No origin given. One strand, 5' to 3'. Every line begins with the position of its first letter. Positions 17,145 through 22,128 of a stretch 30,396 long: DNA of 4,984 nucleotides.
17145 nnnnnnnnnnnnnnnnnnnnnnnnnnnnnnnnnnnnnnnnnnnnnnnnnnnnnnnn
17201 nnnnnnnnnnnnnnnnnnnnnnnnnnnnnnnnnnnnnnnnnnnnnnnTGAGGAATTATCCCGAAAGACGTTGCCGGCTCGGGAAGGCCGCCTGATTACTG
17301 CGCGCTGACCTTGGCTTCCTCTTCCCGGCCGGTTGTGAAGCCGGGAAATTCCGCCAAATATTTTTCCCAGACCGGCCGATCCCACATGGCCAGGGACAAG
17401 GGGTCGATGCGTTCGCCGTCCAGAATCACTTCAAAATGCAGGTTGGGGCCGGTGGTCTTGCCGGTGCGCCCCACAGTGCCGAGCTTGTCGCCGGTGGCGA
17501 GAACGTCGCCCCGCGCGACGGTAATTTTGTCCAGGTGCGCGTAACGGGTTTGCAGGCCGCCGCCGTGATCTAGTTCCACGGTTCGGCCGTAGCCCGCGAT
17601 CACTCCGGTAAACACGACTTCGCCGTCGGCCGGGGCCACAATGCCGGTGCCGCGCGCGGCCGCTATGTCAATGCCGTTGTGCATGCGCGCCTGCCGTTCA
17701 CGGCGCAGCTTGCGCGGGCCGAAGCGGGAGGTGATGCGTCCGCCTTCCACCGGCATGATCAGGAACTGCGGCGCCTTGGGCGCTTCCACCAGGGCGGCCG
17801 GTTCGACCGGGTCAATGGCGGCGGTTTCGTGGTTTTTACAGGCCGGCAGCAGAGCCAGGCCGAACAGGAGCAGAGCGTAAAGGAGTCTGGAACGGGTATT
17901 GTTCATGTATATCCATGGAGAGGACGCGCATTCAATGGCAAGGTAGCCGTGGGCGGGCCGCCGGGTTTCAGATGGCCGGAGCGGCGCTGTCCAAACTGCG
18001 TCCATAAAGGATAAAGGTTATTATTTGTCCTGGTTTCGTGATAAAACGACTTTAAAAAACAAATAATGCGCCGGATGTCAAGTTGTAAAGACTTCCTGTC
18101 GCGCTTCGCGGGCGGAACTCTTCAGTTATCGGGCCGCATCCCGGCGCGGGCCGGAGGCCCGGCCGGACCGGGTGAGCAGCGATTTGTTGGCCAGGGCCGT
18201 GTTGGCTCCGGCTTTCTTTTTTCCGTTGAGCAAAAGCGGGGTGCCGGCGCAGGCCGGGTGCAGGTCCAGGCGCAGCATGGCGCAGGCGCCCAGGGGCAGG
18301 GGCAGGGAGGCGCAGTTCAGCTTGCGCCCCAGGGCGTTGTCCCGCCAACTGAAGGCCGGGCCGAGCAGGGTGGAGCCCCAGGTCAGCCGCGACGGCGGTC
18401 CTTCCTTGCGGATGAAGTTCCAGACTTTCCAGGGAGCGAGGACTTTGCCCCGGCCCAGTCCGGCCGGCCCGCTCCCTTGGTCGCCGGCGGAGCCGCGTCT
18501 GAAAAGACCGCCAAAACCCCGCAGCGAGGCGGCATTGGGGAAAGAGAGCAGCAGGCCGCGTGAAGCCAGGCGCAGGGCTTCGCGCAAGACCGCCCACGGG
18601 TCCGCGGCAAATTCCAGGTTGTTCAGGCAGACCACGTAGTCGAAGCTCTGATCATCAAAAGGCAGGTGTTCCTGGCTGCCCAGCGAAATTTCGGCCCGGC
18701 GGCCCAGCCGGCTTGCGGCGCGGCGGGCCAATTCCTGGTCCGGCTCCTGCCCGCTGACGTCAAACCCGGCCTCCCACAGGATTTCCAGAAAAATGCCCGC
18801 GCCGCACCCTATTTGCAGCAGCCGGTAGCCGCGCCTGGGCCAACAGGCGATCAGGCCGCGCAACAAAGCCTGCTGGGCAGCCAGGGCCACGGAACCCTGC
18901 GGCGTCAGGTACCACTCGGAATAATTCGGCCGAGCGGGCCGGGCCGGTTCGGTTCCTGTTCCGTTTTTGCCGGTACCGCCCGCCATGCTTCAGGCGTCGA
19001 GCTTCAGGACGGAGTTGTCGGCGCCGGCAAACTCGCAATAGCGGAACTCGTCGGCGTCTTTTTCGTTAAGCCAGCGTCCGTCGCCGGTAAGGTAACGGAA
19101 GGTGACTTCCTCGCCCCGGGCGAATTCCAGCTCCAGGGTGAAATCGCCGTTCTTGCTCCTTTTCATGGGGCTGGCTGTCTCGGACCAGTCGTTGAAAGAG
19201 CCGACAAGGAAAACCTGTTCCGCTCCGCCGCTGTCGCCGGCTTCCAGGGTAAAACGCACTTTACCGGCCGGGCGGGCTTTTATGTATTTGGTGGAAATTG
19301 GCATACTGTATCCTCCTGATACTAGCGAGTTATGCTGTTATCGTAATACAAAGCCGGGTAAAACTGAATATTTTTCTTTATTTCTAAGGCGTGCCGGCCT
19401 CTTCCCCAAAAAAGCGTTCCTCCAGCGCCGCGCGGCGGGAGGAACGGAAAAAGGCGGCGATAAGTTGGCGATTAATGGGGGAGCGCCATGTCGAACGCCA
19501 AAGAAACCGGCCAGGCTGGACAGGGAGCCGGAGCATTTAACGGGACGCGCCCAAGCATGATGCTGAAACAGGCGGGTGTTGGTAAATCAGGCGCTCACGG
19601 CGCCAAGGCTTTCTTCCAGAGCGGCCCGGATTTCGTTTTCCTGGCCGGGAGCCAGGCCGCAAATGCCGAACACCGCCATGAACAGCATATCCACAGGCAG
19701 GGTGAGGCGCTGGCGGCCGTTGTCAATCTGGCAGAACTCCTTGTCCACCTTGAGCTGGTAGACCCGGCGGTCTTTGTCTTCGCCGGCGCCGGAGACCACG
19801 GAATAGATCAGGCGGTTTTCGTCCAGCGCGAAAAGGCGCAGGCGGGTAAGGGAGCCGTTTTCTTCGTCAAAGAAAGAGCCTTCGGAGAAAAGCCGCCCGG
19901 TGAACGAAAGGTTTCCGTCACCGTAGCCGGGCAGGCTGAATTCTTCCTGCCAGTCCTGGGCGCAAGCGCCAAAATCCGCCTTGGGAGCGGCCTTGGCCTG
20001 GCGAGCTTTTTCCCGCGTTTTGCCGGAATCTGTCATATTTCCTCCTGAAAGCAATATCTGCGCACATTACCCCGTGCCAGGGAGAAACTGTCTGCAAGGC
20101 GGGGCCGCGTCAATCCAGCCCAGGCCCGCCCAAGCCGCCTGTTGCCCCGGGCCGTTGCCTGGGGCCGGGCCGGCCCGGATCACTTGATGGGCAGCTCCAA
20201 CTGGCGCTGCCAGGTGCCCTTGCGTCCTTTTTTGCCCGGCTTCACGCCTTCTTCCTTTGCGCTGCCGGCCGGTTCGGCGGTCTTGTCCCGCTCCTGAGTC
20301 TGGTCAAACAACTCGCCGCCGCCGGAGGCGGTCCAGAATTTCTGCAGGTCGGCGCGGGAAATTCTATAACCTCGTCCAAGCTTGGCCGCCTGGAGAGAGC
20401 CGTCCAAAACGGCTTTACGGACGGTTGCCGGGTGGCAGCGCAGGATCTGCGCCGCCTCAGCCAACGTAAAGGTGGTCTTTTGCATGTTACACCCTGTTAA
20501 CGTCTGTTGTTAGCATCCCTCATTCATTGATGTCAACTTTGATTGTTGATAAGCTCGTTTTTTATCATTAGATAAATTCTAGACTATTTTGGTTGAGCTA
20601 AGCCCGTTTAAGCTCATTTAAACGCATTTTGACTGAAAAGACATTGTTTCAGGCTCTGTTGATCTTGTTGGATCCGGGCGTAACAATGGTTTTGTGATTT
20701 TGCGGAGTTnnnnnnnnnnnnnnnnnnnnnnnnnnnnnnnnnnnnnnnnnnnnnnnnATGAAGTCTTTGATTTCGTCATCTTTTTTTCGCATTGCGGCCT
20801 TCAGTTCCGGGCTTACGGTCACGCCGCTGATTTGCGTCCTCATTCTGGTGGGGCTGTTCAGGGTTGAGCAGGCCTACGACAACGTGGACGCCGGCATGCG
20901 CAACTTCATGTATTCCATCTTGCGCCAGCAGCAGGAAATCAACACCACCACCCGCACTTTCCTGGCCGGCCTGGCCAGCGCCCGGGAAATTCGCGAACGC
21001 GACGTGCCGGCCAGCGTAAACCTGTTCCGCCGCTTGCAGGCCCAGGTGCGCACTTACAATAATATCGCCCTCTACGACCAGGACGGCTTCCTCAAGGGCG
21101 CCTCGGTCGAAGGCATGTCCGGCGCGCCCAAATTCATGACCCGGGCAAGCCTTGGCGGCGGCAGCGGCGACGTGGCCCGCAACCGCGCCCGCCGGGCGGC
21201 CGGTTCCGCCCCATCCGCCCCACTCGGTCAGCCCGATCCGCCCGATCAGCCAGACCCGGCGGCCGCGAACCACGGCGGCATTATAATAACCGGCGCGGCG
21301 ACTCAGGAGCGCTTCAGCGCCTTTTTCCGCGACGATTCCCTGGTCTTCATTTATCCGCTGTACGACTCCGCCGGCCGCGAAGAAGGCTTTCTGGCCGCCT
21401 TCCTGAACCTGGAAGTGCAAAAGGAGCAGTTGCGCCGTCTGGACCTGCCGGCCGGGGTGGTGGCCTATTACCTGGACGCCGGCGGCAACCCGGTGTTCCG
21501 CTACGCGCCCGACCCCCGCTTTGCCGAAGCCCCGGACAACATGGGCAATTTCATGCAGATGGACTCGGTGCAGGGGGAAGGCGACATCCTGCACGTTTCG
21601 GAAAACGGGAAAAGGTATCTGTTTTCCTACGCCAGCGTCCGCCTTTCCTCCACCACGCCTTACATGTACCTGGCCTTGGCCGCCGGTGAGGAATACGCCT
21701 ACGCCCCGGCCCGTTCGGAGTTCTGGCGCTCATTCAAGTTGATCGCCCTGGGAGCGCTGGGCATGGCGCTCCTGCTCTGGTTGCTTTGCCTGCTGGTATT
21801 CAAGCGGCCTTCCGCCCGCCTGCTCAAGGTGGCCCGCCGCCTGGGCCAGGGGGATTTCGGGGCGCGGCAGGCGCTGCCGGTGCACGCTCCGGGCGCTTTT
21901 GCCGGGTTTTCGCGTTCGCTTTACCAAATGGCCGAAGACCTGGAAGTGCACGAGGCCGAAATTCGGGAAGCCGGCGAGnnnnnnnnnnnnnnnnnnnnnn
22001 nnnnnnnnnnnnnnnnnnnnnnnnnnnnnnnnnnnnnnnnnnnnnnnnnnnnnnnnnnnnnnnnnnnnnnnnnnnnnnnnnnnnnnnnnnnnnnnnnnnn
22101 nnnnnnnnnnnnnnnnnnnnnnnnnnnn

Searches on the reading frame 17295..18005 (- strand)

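Call 12: search_protein_families(library=pfam, proteins=[window:17295-18005:-], max_evalue=0.01)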
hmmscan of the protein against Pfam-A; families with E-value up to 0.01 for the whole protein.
window:17295-18005:- (236 aa): 1 family
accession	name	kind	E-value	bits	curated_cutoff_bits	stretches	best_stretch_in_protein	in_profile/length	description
PF01551.29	Peptidase_M23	-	1.4e-31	109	28.7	1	107-202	1-96/96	Peptidase family M23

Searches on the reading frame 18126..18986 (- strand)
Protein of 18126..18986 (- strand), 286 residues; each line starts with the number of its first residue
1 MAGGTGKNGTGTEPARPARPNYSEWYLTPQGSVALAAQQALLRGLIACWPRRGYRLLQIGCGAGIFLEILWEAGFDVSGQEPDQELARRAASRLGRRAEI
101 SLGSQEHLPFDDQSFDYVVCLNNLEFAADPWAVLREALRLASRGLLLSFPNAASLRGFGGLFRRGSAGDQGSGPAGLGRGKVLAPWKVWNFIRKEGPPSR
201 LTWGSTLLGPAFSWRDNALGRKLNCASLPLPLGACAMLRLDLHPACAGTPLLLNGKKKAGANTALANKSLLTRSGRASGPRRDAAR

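Call 12: search_protein_families(library=pfam, proteins=[window:18126-18986:-], max_evalue=0.01)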
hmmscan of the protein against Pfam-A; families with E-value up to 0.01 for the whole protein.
window:18126-18986:- (286 aa): 6 families
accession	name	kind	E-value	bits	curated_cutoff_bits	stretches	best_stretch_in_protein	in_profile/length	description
PF08241.18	Methyltransf_11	-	1.1e-15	58.5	21.2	1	57-144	1-90/95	Methyltransferase domain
PF13649.12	Methyltransf_25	-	5.5e-12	46.7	27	1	57-141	2-93/97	Methyltransferase domain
PF07021.18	MetW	-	2.3e-10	40.9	21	1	46-153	7-113/193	Methionine biosynthesis protein MetW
PF13489.12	Methyltransf_23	-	2.5e-09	37.5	27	1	40-151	8-120/164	Methyltransferase domain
PF08242.18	Methyltransf_12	-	4.4e-09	37.4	30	1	57-143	1-94/98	Methyltransferase domain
PF13847.12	Methyltransf_31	-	3.7e-06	27.1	27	1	52-145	3-105/145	Methyltransferase domain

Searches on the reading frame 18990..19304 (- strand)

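Call 30: search_protein_families(library=pfam, proteins=[window:18990-19304:-], max_evalue=10)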
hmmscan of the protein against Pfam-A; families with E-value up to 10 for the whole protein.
window:18990-19304:- (104 aa): 4 families
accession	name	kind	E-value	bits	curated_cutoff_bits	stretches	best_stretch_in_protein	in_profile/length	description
PF02922.24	CBM_48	-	1.5e-06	28.9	22.4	1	27-78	21-75/83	Carbohydrate-binding module 48 (Isoamylase N-terminal domain)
PF16561.11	AMPK1_CBM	-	2.5e-06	28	26.8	1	26-84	9-63/85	Glycogen recognition site of AMP-activated protein kinase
PF16760.10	CBM53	-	0.0079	16.9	27.6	1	28-53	10-39/57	Starch/carbohydrate-binding module (family 53)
PF20944.2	StcE_b-sandwich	-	0.16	12.5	27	1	52-81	45-74/75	Metalloprotease StcE, beta-sandwich domain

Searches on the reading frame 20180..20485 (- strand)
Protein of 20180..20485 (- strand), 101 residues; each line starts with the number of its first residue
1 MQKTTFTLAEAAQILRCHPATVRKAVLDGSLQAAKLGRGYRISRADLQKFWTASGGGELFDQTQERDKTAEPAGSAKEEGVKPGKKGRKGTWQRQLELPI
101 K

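Call 12: search_protein_families(library=pfam, proteins=[window:20180-20485:-], max_evalue=0.01)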
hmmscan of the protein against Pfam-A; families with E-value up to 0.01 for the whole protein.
window:20180-20485:- (101 aa): 2 families
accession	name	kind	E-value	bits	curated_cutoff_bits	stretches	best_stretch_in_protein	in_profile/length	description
PF12728.13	HTH_17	-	1.6e-12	47.9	27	1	6-52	2-48/51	Helix-turn-helix domain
PF24891.1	DUF7742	-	0.0032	18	27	1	8-74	8-71/87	Domain of unknown function (DUF7742)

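Call 44: search_protein_families(library=ncbifam, proteins=[window:20180-20485:-], max_evalue=0.001)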
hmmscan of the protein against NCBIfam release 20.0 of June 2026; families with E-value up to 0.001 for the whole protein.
window:20180-20485:- (101 aa): 1 family
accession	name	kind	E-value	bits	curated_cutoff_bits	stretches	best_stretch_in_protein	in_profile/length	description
TIGR01764.1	excise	domain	6.9e-13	48.7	28.8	1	5-52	1-48/49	excisionase family DNA-binding protein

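Call 91: search_protein_families(library=padloc, proteins=[window:20180-20485:-], max_evalue=0.001)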
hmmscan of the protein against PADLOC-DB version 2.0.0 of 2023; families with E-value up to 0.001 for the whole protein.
window:20180-20485:- (101 aa): 1 family
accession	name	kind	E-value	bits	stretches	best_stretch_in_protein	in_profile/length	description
PDLC04133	mad1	-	4.8e-06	24.8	1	5-53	5-53/60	mads_1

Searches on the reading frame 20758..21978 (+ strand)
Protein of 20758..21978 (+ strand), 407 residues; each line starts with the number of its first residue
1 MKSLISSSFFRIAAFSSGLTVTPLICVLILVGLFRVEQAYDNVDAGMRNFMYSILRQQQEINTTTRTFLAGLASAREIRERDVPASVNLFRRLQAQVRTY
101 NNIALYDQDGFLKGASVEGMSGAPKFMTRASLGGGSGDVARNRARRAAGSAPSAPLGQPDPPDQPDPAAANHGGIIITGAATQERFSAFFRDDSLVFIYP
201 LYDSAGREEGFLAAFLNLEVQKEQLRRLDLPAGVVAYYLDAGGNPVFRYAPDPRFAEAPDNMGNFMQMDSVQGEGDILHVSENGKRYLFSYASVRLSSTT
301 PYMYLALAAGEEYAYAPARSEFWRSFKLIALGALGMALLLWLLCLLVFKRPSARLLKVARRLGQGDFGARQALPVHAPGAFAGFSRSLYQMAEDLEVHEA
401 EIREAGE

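Call 30: search_protein_families(library=pfam, proteins=[window:20758-21978:+], max_evalue=10)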
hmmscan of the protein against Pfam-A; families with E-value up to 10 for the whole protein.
seq(407 aa): 2 families
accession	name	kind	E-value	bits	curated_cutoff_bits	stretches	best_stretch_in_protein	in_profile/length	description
PF02743.24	dCache_1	-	0.0067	16.4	45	1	177-297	112-233/240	Cache domain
PF05398.16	PufQ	-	0.2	12.2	22.1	1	316-345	16-45/74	PufQ cytochrome subunit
